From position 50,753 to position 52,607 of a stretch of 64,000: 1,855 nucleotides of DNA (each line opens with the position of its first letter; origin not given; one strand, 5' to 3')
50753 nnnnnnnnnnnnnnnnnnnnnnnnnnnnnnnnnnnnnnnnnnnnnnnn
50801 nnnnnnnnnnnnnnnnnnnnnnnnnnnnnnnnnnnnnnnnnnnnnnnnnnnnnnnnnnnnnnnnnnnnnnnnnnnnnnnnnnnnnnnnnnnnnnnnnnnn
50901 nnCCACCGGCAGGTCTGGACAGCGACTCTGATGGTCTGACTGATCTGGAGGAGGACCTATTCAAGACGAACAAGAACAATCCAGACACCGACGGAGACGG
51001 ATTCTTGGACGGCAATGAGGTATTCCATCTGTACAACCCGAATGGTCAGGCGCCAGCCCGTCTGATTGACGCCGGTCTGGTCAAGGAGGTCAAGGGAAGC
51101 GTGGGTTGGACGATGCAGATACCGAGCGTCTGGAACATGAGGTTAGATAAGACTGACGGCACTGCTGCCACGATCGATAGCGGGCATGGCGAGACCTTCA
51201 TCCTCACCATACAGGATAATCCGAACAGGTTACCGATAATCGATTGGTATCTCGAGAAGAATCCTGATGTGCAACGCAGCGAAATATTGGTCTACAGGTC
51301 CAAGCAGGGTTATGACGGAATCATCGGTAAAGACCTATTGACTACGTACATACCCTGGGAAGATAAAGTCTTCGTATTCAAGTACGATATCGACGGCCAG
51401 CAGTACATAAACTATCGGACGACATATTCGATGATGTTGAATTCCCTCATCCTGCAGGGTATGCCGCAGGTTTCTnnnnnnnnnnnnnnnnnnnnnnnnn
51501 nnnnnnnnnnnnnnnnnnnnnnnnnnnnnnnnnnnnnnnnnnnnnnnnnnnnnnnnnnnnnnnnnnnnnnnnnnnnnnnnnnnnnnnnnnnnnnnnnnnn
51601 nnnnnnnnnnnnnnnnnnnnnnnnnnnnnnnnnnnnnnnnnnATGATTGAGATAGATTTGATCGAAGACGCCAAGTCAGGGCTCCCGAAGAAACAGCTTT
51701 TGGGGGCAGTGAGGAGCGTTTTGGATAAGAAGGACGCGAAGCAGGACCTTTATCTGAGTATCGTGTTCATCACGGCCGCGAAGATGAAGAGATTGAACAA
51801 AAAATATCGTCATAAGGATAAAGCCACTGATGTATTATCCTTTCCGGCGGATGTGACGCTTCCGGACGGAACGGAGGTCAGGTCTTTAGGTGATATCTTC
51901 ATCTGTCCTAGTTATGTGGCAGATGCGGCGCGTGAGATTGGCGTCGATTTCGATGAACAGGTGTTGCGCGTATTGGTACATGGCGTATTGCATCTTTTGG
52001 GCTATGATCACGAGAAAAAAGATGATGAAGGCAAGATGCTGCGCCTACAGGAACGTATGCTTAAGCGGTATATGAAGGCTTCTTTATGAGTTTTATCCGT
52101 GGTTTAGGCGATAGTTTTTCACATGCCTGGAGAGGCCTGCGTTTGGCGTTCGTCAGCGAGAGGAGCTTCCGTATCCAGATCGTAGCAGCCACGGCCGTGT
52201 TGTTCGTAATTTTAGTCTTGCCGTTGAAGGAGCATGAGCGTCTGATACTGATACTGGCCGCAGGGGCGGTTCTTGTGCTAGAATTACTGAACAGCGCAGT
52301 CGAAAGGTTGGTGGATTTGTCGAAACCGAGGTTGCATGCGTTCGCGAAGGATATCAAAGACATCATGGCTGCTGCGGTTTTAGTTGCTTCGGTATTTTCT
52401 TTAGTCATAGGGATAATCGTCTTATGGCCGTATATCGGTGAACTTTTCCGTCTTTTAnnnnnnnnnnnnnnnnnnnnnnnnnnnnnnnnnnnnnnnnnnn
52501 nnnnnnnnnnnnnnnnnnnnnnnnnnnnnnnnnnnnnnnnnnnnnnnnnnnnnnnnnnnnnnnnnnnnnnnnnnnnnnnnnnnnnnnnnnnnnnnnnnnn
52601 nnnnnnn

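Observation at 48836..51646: Three further co-oriented surface or membrane genes, two of them paralogs with TSP3-like Ca-binding motifs and a shared about 190-aa C-terminal domain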

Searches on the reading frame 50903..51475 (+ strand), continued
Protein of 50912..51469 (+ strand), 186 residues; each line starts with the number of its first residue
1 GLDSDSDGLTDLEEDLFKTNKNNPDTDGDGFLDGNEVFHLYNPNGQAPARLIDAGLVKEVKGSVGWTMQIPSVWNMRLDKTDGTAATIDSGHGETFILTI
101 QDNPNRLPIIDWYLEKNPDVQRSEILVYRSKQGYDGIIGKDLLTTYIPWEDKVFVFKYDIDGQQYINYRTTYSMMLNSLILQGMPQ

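Call 34: find_encoding_contigs(protein=P0079, flank=10000, max_places=1)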
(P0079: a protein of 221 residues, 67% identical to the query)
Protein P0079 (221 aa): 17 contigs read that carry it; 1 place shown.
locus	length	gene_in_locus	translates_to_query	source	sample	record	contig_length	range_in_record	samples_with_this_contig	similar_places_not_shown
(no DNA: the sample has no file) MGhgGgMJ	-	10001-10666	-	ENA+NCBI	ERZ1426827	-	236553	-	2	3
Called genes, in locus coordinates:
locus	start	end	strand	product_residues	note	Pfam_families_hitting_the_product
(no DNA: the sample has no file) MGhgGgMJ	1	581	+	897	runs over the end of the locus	PF18895:T4SS_pilin, PF13205:Big_5 (weak)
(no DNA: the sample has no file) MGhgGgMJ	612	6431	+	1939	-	PF18895:T4SS_pilin, PF01833:TIG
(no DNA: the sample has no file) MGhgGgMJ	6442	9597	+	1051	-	PF05345:He_PIG (faint)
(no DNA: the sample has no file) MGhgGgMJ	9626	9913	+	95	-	-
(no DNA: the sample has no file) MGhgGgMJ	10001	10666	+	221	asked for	PF18884:TSP3_bac (faint)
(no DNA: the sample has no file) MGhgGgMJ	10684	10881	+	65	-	-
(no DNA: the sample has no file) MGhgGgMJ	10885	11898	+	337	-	PF18884:TSP3_bac (weak)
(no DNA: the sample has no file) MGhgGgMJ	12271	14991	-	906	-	PF13086:AAA_11, PF13604:AAA_30 (faint), PF01443:Viral_helicase1 (faint), PF09848:SLFN-g3_helicase (faint), PF13245:AAA_19, PF13087:AAA_12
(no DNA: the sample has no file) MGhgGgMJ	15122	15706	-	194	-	PF00574:CLP_protease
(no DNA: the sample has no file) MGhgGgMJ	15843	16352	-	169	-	-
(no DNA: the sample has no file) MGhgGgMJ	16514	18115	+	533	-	PF21760:SecD_1st, PF22599:SecDF_P1_head, PF03176:MMPL (weak), PF02355:SecD_SecF_C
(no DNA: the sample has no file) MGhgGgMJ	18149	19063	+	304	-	PF07549:Sec_GG, PF02355:SecD_SecF_C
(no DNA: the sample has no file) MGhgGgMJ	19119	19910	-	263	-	PF13489:Methyltransf_23, PF08241:Methyltransf_11, PF08242:Methyltransf_12, PF13649:Methyltransf_25 (weak)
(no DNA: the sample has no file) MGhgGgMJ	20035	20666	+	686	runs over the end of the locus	PF04932:Wzy_C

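Call 35: find_encoding_contigs(protein=P0110, flank=10000, max_places=1)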
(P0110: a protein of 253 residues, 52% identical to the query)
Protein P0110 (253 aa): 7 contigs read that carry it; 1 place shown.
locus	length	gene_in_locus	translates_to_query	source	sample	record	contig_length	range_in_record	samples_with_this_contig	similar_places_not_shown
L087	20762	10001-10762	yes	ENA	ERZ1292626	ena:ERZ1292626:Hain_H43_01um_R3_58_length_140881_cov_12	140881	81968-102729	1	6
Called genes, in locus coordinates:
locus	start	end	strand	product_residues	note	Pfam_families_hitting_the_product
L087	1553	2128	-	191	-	-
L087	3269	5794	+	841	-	PF13385:Laminin_G_3, PF02210:Laminin_G_2 (weak)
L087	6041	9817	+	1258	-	PF00092:VWA, PF13519:VWA_2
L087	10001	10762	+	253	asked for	PF18884:TSP3_bac (weak)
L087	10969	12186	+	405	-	-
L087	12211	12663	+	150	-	PF02130:YbeY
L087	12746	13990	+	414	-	PF11104:PilM_2 (faint), PF02491:SHS2_FTSA, PF06723:MreB_Mbl, PF14450:FtsA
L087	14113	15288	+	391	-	PF00091:Tubulin, PF12327:FtsZ_C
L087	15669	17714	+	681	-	PF03477:ATP-cone, PF13597:NRDD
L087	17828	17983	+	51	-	PF13597:NRDD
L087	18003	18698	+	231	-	PF04055:Radical_SAM, PF13353:Fer4_12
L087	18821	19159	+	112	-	-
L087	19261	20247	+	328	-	PF03462:PCRF, PF00472:RF-1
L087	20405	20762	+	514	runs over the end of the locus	PF13567:DUF4131, PF03772:Competence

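Call 79: fold_search(model_id=the predicted structure, library=pdb)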
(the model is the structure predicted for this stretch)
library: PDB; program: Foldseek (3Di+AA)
matches with E <= 10: 1081; with E <= 0.001: 8
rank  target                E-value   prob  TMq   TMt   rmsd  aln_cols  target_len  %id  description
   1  8bd3_F1               4.2e-05  1.00  0.43  0.44   9.7       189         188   14  Cryo-EM structure of the Photosystem II - LHCII supercomplex from Chlorella ohadi (released 2023-08-09)
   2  3hlz_B                2.5e-04  1.00  0.41  0.31   9.4       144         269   11  Crystal structure of BT_1490 (NP_810393.1) from BACTEROIDES THETAIOTAOMICRON VPI-5482 at 1.50 A resolution (released 2009-06-16)
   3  6kac_P                2.8e-04  1.00  0.43  0.43   8.4       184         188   11  Cryo-EM structure of the C2S2-type PSII-LHCII supercomplex from Chlamydomonas reihardtii (released 2019-10-23)
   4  3hlz_A                3.1e-04  1.00  0.42  0.31   9.3       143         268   10  Crystal structure of BT_1490 (NP_810393.1) from BACTEROIDES THETAIOTAOMICRON VPI-5482 at 1.50 A resolution (released 2009-06-16)
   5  3wa5_B                3.6e-04  1.00  0.34  0.48   9.0       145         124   12  Crystal Structure of type VI peptidoglycan muramidase effector Tse3 in complex with its cognate immunity protein Tsi3 (released 2013-10-02)
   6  7pi0_P                3.8e-04  1.00  0.45  0.45   7.2       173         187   12  Unstacked compact Dunaliella PSII (released 2022-08-17)
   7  9gnw_P                4.3e-04  1.00  0.46  0.47   8.3       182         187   10  Universal PSII assembly intermediate (released 2025-09-17)
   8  5xnl_P                4.3e-04  1.00  0.42  0.43   8.2       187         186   10  Structure of stacked C2S2M2-type PSII-LHCII supercomplex from Pisum sativum (released 2017-09-20)
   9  4luq_D                1.0e-03  0.99  0.32  0.44  10.5       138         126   12  Crystal structure of virulence effector Tse3 in complex with neutralizer Tsi3 (released 2013-09-18)
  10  2lnj_MODEL_1_A        1.8e-03  1.00  0.41  0.45   6.4       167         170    9  Solution Structure of Cyanobacterial PsbP (CyanoP) from Synechocystis sp. PCC 6803 (released 2012-06-06)
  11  7wff_f                2.1e-03  1.00  0.40  0.47   7.2       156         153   11  Subcomplexes B,M and L in the Cylic electron transfer supercomplex NDH-PSI from Arabidopsis (released 2022-03-16)
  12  4n80_B                2.2e-03  0.98  0.32  0.46   9.8       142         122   14  Crystal structure of Tse3-Tsi3 complex (released 2014-04-23)
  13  4luq_C                2.5e-03  0.98  0.32  0.45   9.8       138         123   12  Crystal structure of virulence effector Tse3 in complex with neutralizer Tsi3 (released 2013-09-18)
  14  9grx_0                2.8e-03  1.00  0.42  0.49   6.2       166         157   14  NDH-PSI-LHCI supercomplex from S. oleracea (released 2025-02-12)
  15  5zx9                  3.6e-03  0.99  0.37  0.42   8.1       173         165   10  Crystal structure of apo form fibronectin-binding protein Apa from Mycobacterium tuberculosis (released 2019-05-29)
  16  2xb3                  4.9e-03  1.00  0.40  0.47   7.5       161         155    8  The Structure of Cyanobacterial PsbP (released 2010-08-25)
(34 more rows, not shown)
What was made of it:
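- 51041..51460 (+): P3 C-terminal domain with a PsbP/Mog1-like fold. Foldseek probability 1.0 to PsbP (call 79).
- On PsbP/Mog1-like fold superfamily: Foldseek probability 1.0 (call 79).
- Foldseek agrees (call 79).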

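Call 82: find_encoding_contigs(protein=P0056, flank=10000, max_places=1)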
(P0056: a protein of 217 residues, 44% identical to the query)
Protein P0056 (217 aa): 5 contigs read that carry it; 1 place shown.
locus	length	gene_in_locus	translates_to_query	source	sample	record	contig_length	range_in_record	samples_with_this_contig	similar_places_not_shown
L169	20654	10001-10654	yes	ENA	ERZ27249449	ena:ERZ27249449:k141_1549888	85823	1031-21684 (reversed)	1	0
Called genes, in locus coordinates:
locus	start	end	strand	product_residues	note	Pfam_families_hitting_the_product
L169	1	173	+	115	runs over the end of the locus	PF12643:MazG-like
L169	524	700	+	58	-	-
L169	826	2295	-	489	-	PF13328:HD_4, PF01966:HD, PF04607:RelA_SpoT, PF02824:TGS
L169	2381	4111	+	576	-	PF18895:T4SS_pilin (weak), PF13205:Big_5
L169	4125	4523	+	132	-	PF01541:GIY-YIG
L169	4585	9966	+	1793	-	PF18895:T4SS_pilin (weak), PF01833:TIG (weak), PF13205:Big_5 (faint), PF16656:Pur_ac_phosph_N (faint), PF00041:fn3 (weak)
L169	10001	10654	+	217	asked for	PF18884:TSP3_bac (weak)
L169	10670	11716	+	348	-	-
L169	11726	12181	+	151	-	PF02130:YbeY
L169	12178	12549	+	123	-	PF01219:DAGK_prokar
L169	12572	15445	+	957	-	-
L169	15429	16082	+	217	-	-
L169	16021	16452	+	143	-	-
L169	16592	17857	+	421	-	PF11104:PilM_2 (faint), PF02491:SHS2_FTSA, PF06723:MreB_Mbl, PF14450:FtsA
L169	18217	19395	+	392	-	PF00091:Tubulin, PF12327:FtsZ_C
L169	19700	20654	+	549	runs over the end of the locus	-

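Call 83: find_encoding_contigs(protein=P0091, flank=10000, max_places=1)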
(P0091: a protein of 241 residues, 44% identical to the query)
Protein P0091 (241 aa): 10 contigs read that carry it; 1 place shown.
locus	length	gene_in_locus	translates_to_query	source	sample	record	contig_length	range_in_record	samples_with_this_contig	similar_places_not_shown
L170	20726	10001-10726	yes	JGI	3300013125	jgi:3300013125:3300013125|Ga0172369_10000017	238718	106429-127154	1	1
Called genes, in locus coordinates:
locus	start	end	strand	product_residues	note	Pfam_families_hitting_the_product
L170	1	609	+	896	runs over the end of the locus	PF18895:T4SS_pilin, PF13205:Big_5 (faint)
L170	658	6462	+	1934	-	PF18895:T4SS_pilin, PF01833:TIG (weak)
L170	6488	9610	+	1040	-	-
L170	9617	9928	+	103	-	-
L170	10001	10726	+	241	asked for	PF18884:TSP3_bac (weak)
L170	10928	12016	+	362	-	-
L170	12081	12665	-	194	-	PF00574:CLP_protease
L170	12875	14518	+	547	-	PF21760:SecD_1st, PF22599:SecDF_P1_head, PF03176:MMPL (weak), PF02355:SecD_SecF_C (weak)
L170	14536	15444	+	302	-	PF02355:SecD_SecF_C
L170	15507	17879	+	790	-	PF04932:Wzy_C, PF13424:TPR_12 (faint), PF13428:TPR_14 (faint), PF07719:TPR_2 (faint), PF13371:TPR_9 (faint), PF13414:TPR_11 (faint), PF13432:TPR_16 (weak), PF14559:TPR_19 (faint)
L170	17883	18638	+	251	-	PF06750:A24_N_bact, PF01478:Peptidase_A24 (weak)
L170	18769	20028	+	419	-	PF11104:PilM_2 (faint), PF02491:SHS2_FTSA, PF06723:MreB_Mbl, PF14450:FtsA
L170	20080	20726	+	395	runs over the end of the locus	PF00091:Tubulin, PF12327:FtsZ_C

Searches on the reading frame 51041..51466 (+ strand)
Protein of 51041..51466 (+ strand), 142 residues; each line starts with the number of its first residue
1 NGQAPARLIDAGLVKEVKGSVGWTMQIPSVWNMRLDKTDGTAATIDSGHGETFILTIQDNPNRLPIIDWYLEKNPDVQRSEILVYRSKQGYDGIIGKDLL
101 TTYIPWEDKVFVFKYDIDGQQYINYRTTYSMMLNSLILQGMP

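Call 57: search_protein_representatives(alignment_id=A3)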
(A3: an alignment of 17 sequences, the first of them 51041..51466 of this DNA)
Query: 17 sequences, 139 profile positions. Proteins with E-value up to 0.001 (for the whole library): 1657; up to 1e-10: 1277; up to 1e-30: 70. The best 150 are listed.
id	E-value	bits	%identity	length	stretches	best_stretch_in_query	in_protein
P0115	1.2e-44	167.8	-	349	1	1-138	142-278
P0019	8.6e-41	155.3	-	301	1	2-137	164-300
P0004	2.7e-40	153.7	-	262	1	2-138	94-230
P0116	5.5e-39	149.4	-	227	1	2-137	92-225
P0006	8.2e-39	148.8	-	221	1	1-138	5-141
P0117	1.6e-38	147.9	-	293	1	2-138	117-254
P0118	2.3e-38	147.4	-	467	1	6-138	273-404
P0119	1.7e-37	144.6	-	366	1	2-137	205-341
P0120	1.7e-37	144.6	-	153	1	2-138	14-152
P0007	4.0e-37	143.4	-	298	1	2-138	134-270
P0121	6.9e-37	142.6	-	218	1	2-137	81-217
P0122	2.3e-36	140.9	-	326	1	2-137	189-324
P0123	5.2e-36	139.8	-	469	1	1-138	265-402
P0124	6.1e-36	139.5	-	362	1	2-137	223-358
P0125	7.3e-36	139.3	-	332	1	2-138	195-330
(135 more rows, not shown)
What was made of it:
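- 51041..51460 (+): The profile finds 1,657 clusters (call 57).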

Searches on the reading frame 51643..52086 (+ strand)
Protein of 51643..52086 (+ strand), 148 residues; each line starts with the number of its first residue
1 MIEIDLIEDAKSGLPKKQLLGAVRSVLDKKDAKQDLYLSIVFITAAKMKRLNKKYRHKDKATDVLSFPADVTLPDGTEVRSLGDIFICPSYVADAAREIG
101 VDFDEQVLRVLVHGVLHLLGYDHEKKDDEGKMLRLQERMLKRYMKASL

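Call 7: search_protein_families(library=pfam, proteins=[window:51643-52086:+], max_evalue=0.001)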
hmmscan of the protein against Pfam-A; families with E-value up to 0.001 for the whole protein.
window:51643-52086:+ (148 aa): 1 family
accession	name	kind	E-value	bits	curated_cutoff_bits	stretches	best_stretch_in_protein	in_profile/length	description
PF02130.23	YbeY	-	1.7e-36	125.3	25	1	21-142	13-128/129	Endoribonuclease YbeY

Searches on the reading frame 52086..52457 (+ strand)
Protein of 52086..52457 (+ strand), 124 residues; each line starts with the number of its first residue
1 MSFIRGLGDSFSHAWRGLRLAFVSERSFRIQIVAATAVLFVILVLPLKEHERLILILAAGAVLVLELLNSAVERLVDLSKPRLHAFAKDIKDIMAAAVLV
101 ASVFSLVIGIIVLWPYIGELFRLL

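Call 7: search_protein_families(library=pfam, proteins=[window:52086-52457:+], max_evalue=0.001)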
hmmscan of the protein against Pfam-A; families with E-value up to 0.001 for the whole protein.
window:52086-52457:+ (124 aa): 1 family
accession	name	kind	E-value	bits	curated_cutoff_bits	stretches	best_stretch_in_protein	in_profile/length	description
PF01219.24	DAGK_prokar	-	3.8e-30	104.2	22.3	1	13-113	2-102/102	Prokaryotic diacylglycerol kinase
